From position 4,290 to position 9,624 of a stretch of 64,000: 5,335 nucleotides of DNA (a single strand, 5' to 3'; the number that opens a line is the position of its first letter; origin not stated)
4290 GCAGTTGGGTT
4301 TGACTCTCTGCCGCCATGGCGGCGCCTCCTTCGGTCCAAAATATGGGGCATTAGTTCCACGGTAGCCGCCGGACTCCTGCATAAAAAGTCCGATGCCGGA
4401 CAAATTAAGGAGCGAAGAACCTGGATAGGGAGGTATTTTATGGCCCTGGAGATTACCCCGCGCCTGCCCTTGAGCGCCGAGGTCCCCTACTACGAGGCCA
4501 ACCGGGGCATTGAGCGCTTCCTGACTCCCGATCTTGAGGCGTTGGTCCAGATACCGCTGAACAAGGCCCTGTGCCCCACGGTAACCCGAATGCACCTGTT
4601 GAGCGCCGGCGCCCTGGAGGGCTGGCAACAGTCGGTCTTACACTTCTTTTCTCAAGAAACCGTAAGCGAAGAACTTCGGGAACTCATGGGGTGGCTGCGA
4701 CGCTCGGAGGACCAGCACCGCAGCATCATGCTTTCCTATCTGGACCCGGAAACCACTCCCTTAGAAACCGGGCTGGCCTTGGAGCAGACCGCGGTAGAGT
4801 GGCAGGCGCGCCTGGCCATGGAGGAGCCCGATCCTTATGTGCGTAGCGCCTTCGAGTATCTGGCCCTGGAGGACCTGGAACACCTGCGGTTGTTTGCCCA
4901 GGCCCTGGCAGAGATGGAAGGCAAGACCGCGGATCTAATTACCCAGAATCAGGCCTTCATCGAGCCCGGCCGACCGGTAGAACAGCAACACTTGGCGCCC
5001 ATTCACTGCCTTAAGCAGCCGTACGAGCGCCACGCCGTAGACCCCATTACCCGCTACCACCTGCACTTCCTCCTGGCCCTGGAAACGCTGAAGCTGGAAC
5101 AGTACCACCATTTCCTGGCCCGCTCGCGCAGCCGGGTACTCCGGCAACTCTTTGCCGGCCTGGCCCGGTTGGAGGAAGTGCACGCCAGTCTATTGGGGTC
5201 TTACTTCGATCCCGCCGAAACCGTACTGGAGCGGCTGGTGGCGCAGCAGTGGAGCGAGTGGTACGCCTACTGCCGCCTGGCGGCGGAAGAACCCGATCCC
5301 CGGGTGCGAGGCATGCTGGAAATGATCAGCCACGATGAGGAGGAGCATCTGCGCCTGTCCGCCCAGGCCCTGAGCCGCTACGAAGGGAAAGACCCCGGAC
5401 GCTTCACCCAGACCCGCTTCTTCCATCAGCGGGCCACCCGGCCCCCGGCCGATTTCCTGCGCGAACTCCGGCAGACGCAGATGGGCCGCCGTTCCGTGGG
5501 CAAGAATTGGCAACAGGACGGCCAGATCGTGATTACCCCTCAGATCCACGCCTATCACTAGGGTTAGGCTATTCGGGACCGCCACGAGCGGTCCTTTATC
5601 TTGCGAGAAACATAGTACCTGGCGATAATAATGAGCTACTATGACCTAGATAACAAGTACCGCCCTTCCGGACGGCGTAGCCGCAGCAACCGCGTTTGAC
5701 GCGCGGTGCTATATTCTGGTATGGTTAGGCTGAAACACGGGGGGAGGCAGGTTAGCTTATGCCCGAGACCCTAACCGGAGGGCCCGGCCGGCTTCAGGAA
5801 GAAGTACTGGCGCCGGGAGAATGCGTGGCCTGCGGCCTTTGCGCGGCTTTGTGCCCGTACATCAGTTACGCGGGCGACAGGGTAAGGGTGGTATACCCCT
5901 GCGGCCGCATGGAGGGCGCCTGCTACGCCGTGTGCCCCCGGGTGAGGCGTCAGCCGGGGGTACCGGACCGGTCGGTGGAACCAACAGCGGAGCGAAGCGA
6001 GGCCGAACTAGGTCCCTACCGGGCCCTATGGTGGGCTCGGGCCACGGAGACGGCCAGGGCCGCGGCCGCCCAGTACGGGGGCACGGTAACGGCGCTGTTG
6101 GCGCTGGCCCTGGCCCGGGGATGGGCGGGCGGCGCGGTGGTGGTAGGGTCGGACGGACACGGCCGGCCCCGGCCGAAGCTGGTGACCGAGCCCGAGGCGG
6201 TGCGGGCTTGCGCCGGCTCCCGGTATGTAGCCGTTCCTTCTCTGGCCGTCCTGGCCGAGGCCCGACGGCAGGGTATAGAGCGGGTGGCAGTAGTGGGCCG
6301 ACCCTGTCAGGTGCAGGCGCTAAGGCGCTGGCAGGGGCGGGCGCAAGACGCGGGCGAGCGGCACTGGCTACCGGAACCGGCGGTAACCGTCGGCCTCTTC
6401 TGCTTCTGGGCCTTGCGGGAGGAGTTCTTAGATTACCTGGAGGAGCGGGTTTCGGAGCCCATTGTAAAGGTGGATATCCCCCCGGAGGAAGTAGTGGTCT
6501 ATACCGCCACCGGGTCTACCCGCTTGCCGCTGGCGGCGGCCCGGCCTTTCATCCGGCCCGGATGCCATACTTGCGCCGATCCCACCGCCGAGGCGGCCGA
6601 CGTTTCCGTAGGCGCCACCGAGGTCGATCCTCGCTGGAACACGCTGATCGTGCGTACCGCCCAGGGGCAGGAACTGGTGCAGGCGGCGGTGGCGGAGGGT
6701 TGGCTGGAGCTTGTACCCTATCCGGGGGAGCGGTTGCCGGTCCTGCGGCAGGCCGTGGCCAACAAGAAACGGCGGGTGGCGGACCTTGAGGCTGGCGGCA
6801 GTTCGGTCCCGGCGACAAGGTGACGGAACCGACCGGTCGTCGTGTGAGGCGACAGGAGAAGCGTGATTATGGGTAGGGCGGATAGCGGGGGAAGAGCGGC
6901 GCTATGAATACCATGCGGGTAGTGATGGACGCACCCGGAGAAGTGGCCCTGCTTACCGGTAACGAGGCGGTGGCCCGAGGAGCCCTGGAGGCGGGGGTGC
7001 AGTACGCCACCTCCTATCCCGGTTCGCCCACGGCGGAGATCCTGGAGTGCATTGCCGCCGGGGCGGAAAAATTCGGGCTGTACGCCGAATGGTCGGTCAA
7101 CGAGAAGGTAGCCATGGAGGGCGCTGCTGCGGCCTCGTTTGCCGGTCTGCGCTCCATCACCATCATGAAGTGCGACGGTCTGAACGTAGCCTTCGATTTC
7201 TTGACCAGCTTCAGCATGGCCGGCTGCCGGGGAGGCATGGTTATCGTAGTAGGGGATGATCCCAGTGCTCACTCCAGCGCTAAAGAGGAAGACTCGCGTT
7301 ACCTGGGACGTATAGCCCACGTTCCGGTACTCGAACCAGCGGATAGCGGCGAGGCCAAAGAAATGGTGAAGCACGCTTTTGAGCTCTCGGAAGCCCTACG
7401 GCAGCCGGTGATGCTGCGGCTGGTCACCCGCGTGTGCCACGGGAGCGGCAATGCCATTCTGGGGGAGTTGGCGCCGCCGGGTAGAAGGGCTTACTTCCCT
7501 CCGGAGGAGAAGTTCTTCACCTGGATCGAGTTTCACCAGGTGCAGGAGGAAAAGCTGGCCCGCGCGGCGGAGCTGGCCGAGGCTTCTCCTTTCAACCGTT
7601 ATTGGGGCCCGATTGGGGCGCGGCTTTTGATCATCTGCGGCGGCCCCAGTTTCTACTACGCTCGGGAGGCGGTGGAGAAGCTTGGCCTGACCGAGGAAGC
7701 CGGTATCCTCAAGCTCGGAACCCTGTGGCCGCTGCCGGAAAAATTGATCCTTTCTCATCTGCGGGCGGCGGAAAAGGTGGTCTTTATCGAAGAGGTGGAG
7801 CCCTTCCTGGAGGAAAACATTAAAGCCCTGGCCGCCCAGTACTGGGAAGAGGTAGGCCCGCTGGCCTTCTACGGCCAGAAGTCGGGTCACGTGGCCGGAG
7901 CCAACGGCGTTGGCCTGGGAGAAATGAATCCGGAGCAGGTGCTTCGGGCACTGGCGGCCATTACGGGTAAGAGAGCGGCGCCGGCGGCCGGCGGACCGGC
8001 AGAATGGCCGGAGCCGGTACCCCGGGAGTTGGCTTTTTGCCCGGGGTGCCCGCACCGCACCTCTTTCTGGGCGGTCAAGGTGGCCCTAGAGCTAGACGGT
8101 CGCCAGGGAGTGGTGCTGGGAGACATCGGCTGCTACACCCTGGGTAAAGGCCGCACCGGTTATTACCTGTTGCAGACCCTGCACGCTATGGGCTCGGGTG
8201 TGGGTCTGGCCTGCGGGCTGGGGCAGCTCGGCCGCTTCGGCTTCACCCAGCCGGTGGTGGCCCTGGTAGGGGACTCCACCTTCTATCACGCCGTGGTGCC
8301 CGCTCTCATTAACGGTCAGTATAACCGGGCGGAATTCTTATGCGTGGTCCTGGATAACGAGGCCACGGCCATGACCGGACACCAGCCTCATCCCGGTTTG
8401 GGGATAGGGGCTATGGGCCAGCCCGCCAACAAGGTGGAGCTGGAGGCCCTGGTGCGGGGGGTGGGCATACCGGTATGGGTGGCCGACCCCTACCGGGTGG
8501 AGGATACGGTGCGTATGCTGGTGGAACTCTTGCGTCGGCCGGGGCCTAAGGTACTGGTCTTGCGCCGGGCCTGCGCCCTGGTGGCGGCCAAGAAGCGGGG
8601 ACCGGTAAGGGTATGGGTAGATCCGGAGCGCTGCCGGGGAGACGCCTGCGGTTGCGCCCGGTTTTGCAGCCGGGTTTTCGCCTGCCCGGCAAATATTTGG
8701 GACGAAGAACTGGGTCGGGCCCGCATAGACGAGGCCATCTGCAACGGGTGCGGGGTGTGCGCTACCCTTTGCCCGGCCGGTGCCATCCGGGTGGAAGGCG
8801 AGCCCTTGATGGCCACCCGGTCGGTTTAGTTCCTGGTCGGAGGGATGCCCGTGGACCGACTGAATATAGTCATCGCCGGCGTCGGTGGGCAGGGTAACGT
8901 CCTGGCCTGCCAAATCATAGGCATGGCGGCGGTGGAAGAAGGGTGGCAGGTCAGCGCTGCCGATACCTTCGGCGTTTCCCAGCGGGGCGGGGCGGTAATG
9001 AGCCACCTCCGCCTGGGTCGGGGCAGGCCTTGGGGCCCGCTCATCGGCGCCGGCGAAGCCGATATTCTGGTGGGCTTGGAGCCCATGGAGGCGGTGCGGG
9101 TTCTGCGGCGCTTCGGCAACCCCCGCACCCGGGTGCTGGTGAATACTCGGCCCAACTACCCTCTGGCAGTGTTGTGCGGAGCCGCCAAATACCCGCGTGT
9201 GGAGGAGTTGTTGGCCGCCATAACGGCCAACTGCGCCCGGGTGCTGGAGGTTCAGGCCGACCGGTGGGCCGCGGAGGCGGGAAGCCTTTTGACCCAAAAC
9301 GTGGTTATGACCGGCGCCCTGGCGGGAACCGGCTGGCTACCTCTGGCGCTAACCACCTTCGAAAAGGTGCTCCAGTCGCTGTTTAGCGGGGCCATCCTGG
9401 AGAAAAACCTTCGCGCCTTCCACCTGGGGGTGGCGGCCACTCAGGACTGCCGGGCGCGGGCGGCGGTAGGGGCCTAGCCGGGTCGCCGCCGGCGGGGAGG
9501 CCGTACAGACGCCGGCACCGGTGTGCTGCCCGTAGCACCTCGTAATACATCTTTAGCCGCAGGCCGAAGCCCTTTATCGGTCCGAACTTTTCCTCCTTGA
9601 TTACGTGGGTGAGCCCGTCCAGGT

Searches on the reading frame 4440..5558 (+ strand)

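Call 87: search_protein_families(library=pfam, proteins=[window:4440-5558:+], max_evalue=0.001)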
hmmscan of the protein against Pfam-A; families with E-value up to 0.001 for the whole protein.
window:4440-5558:+ (373 aa): 2 families
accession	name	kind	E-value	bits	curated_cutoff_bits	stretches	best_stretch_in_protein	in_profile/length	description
PF02915.23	Rubrerythrin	-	1.7e-05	25.6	22.8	0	129-171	26-67/137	Rubrerythrin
PF13668.12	Ferritin_2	-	0.00013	22.6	24.7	0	208-327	6-76/138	Ferritin-like domain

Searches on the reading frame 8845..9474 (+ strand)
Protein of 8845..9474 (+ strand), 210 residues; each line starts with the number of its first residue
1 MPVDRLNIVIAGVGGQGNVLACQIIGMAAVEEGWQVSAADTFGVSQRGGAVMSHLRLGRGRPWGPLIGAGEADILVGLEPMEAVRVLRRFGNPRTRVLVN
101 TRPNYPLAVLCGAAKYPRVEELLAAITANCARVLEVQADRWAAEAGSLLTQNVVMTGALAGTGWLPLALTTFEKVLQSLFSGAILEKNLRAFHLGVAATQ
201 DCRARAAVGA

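Call 87: search_protein_families(library=pfam, proteins=[window:8845-9474:+], max_evalue=0.001)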
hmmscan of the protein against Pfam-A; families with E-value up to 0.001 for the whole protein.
window:8845-9474:+ (210 aa): 1 family
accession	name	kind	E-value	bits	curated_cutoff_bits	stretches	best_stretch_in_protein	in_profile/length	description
PF01558.24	POR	-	1.2e-33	117.2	27.4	1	14-196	1-172/173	Pyruvate ferredoxin/flavodoxin oxidoreductase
